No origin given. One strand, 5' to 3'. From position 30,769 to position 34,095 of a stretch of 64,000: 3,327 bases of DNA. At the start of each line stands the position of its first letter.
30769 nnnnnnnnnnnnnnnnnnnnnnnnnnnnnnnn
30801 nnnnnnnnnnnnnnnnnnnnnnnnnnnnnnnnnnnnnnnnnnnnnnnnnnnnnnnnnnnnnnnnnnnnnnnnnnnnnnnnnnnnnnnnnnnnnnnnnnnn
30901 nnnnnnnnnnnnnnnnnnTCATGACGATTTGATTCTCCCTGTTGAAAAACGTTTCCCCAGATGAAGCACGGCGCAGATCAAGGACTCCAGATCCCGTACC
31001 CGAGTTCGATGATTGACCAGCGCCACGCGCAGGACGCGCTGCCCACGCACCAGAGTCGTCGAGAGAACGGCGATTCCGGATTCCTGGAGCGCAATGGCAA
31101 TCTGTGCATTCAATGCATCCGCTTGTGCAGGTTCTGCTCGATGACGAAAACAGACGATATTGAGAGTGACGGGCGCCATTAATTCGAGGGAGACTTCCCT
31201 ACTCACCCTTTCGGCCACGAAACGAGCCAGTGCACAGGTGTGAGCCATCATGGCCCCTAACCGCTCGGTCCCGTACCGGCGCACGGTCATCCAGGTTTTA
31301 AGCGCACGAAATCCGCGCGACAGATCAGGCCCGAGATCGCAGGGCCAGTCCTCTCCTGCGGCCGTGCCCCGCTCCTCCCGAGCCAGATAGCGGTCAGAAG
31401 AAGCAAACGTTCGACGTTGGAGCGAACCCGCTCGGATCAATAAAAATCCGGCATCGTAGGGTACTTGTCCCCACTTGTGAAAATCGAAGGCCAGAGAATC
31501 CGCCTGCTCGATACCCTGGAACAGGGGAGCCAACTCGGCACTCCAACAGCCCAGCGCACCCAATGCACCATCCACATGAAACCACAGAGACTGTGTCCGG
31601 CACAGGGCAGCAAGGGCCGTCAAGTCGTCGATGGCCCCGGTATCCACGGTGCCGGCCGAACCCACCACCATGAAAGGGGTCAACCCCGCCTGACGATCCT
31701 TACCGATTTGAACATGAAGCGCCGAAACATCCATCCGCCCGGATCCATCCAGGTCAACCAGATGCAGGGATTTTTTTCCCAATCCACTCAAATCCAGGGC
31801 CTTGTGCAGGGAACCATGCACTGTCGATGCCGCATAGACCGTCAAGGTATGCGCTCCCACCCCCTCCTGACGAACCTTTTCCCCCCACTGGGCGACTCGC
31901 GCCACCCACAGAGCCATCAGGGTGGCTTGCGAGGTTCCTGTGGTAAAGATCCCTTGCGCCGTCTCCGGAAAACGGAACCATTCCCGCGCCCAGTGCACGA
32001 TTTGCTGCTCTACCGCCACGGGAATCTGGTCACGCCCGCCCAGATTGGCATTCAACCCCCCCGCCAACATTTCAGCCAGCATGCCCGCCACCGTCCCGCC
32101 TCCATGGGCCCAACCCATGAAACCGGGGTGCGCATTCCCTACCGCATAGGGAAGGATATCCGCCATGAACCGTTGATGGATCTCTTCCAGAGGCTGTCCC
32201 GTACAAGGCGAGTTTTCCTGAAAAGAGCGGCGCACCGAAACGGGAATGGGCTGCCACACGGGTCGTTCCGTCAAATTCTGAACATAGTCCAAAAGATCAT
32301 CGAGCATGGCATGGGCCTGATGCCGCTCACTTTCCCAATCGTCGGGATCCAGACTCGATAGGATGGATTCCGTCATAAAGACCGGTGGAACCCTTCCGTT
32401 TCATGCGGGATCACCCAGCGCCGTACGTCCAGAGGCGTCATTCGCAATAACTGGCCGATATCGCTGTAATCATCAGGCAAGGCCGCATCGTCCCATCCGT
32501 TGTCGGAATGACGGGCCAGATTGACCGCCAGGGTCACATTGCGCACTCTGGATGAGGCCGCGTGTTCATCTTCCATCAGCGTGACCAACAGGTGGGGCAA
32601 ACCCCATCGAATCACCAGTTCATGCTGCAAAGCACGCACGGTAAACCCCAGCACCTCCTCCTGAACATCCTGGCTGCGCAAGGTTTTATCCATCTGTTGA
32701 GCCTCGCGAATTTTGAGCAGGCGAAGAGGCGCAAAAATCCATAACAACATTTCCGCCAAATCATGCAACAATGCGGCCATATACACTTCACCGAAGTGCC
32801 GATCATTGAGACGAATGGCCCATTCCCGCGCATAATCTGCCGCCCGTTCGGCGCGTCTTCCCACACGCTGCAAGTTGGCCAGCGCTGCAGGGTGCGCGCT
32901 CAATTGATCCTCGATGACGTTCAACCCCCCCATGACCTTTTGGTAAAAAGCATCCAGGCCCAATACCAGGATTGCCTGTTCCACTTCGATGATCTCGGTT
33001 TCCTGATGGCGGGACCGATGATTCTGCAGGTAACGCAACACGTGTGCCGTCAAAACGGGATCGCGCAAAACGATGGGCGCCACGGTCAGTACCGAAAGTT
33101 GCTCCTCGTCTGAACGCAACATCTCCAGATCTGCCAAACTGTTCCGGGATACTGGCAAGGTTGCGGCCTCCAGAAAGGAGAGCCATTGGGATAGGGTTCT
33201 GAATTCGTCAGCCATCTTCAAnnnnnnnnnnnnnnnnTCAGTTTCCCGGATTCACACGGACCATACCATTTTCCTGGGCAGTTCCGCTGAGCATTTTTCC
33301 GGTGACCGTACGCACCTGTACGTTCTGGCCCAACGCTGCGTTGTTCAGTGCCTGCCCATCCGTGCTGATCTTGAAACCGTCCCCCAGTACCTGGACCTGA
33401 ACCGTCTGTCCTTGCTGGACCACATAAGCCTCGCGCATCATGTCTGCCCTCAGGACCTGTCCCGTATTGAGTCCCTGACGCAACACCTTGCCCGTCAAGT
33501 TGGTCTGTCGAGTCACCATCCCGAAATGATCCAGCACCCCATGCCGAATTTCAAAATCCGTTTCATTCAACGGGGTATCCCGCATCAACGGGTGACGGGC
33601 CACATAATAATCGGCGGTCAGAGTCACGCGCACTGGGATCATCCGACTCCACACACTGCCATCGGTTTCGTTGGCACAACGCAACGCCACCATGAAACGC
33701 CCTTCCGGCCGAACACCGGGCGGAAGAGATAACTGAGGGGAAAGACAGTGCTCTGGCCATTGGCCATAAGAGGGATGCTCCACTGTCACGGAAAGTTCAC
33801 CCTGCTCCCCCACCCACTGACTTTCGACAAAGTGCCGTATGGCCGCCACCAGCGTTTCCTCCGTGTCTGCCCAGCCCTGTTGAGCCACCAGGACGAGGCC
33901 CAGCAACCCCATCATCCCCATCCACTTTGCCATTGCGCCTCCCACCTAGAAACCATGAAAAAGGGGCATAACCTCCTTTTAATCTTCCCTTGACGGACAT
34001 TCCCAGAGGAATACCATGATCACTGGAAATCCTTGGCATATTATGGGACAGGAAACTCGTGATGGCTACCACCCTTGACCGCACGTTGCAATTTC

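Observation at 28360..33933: Flagellar-linked decarboxylase + ATP-grasp + PLP-fold operon: candidate undescribed amine-conjugate pathway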

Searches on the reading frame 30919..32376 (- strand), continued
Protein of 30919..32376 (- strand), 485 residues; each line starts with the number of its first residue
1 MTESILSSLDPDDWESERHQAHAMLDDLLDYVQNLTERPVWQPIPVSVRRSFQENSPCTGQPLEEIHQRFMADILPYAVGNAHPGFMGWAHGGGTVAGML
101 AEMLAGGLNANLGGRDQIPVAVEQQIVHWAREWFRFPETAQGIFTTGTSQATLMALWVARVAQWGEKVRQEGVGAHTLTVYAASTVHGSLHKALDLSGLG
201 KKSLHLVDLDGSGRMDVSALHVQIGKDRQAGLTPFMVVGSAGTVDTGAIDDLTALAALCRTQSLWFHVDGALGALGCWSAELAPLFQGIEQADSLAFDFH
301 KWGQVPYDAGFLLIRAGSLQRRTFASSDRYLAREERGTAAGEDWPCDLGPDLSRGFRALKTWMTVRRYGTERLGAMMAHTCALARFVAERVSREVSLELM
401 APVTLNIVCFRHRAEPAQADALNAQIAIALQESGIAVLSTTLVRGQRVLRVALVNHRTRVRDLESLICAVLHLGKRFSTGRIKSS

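Call 85: search_protein_families(library=ncbifam, proteins=[L091:6328-7110:+, L091:4376-6232:+, L091:7121-8761:+, L091:8751-10004:+], max_evalue=0.1)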
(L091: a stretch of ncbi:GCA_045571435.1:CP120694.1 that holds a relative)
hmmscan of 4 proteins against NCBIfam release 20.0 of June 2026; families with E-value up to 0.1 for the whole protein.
L091:6328-7110:+ (260 aa): 0 families

L091:4376-6232:+ (618 aa): 7 families
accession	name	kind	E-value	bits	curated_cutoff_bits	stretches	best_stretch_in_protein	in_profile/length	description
NF006489.0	PRK08913.1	equivalog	4.7e-25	88.6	217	1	9-615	10-302/303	flagellin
NF004669.0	PRK06008.1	equivalog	4.6e-17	62.4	230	2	461-615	200-348/348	flagellar hook-associated family protein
TIGR02550.1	flagell_flgL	equivalog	9.6e-09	35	127.2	1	16-195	14-179/387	flagellar hook-associated protein FlgL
NF005187.0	PRK06663.1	equivalog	0.00013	20.9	337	1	15-165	15-167/419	flagellar hook-associated protein 3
NF005980.0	PRK08073.1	equivalog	0.00019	20.8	291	1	15-156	14-155/287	flagellar hook-associated protein 3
NF002348.0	PRK01310.1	equivalog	0.013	15.5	115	0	527-595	12-80/106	hypothetical protein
NF009067.0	PRK12402.1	equivalog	0.094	11.6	317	1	532-610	236-313/340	replication factor C small subunit 2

L091:7121-8761:+ (546 aa): 0 families

L091:8751-10004:+ (417 aa): 5 families
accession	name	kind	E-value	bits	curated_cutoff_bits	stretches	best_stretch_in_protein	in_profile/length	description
NF000091.3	D_ala_D_ser_VanG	exception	0.0067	15.3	495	1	185-256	135-199/344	D-alanine--D-serine ligase VanG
NF002525.0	PRK01966.1-1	equivalog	0.0069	15.4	457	1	184-257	139-206/364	D-alanine--D-alanine ligase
NF002528.0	PRK01966.1-4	subfamily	0.03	13.2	262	1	185-258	141-212/366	D-alanine--D-alanine ligase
NF002563.0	PRK02186.1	subfamily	0.034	12.4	625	1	185-251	107-163/890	argininosuccinate lyase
TIGR01369.1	CPSaseII_lrg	equivalog_domain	0.056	11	1027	1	213-274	687-752/1052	carbamoyl-phosphate synthase (glutamine-hydrolyzing) large subunit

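Call 97: search_protein_families(library=pfam, proteins=[L098:7562-9166:+, L124:7398-9125:+, L098:9184-10005:+], max_evalue=0.01)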
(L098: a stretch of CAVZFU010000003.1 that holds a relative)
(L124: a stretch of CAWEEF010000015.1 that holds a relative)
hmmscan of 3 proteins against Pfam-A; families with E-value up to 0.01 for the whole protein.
L098:7562-9166:+ (534 aa): 26 families (the best 25 are shown)
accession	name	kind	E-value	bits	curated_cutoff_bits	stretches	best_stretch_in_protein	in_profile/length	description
PF07719.23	TPR_2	-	1.2e-33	112.8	27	4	81-114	1-34/34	Tetratricopeptide repeat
PF00515.34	TPR_1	-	3.7e-33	112.4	27.8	4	81-114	1-34/34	Tetratricopeptide repeat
PF13432.12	TPR_16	-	1.1e-29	102.9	32.7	5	119-183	1-65/65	Tetratricopeptide repeat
PF13414.12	TPR_11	-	9.5e-29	99.3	26.8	4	88-124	1-37/42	TPR repeat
PF14559.12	TPR_19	-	3.8e-27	94.8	25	4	93-142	3-52/68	Tetratricopeptide repeat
PF13431.12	TPR_17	-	2.6e-26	90.1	24.4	1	104-135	2-33/34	Tetratricopeptide repeat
PF13424.12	TPR_12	-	1.3e-22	80.2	30.1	3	80-143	2-73/77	Tetratricopeptide repeat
PF13428.12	TPR_14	-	1.3e-21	75.4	23.5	3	87-123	7-43/44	Tetratricopeptide repeat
PF13181.12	TPR_8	-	5.5e-20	70.2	25.7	1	81-114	1-34/34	Tetratricopeptide repeat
PF13176.12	TPR_7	-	1.1e-17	62.9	27.9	1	83-113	1-31/36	Tetratricopeptide repeat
PF13371.12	TPR_9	-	2.1e-12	47.3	35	2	159-220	5-66/73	Tetratricopeptide repeat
PF07721.20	TPR_4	-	2.4e-11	43.5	27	0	117-135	3-21/26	Tetratricopeptide repeat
PF23914.1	TPR_CcmH_CycH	-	5.2e-09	36.6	42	0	25-76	99-150/158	Cytochrome c-type biogenesis protein H TPR domain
PF12895.13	ANAPC3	-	3.1e-08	34.2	27.2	1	70-139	12-80/82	Anaphase-promoting complex, cyclosome, subunit 3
PF13174.12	TPR_6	-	1.3e-07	32.2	26.3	0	82-113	1-32/33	Tetratricopeptide repeat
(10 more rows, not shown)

L124:7398-9125:+ (575 aa): 24 families
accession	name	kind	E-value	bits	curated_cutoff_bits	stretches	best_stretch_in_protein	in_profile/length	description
PF07719.23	TPR_2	-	2.7e-34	114.9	27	3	127-159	2-34/34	Tetratricopeptide repeat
PF00515.34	TPR_1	-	1.4e-33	113.7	27.8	4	127-159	2-34/34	Tetratricopeptide repeat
PF13431.12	TPR_17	-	3.9e-27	92.6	24.4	1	149-180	2-33/34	Tetratricopeptide repeat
PF13424.12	TPR_12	-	6.4e-26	90.8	30.1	4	128-187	5-72/77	Tetratricopeptide repeat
PF13432.12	TPR_16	-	8.1e-26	90.5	32.7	3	165-228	2-65/65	Tetratricopeptide repeat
PF13181.12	TPR_8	-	7.9e-24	82.2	25.7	2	127-159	2-34/34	Tetratricopeptide repeat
PF13414.12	TPR_11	-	8.8e-23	80.2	26.8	3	138-174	6-42/42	TPR repeat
PF14559.12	TPR_19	-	1.4e-22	80.2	25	3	139-189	4-54/68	Tetratricopeptide repeat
PF13428.12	TPR_14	-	3.4e-19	67.8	23.5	2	132-168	7-43/44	Tetratricopeptide repeat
PF13371.12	TPR_9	-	3.6e-16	59.4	35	2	203-265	4-66/73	Tetratricopeptide repeat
PF13176.12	TPR_7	-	1e-15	56.8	27.9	1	128-158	1-31/36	Tetratricopeptide repeat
PF07721.20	TPR_4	-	4.2e-11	42.8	27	0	196-215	3-22/26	Tetratricopeptide repeat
PF13174.12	TPR_6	-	1.5e-10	41.4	26.3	0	127-158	1-32/33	Tetratricopeptide repeat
PF13374.12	TPR_10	-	3.3e-10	40.1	27.5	1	127-155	3-31/42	Tetratricopeptide repeat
PF12895.13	ANAPC3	-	2.2e-09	37.9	27.2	2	140-219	3-81/82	Anaphase-promoting complex, cyclosome, subunit 3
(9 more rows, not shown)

L098:9184-10005:+ (273 aa): 0 families

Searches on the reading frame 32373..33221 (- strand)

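Call 3: search_protein_families(library=pfam, proteins=[window:32373-33221:-], max_evalue=0.01)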
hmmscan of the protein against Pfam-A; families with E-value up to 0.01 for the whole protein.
window:32373-33221:- (282 aa): 1 family
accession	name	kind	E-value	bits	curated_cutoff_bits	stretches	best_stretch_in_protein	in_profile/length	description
PF08668.18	HDOD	-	1.6e-23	83.7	22.9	1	38-221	16-195/196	HDOD domain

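Call 4: search_protein_families(library=ncbifam, proteins=[window:32373-33221:-], max_evalue=0.01)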
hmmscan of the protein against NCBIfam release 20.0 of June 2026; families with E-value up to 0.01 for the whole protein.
window:32373-33221:- (282 aa): 0 families

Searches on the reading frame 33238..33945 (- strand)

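Call 3: search_protein_families(library=pfam, proteins=[window:33238-33945:-], max_evalue=0.01)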
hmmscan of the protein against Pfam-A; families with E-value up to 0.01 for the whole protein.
window:33238-33945:- (235 aa): 3 families
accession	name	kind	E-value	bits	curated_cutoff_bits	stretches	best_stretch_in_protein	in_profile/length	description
PF13144.11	ChapFlgA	-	1.1e-27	96.9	23.8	1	112-231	2-122/122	Chaperone for flagella basal body P-ring formation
PF17656.6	ChapFlgA_N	-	3.5e-10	40.5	27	1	34-108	3-76/77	FlgA N-terminal domain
PF08666.17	SAF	-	0.00018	22.5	21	1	112-169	2-61/63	SAF domain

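Call 4: search_protein_families(library=ncbifam, proteins=[window:33238-33945:-], max_evalue=0.01)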
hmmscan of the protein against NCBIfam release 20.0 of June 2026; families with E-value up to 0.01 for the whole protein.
window:33238-33945:- (235 aa): 1 family
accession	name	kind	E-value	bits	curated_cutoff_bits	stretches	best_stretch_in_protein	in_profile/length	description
TIGR03170.1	flgA_cterm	equivalog_domain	3.3e-33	114.6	54.65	1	99-232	1-137/137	flagellar basal body P-ring formation chaperone FlgA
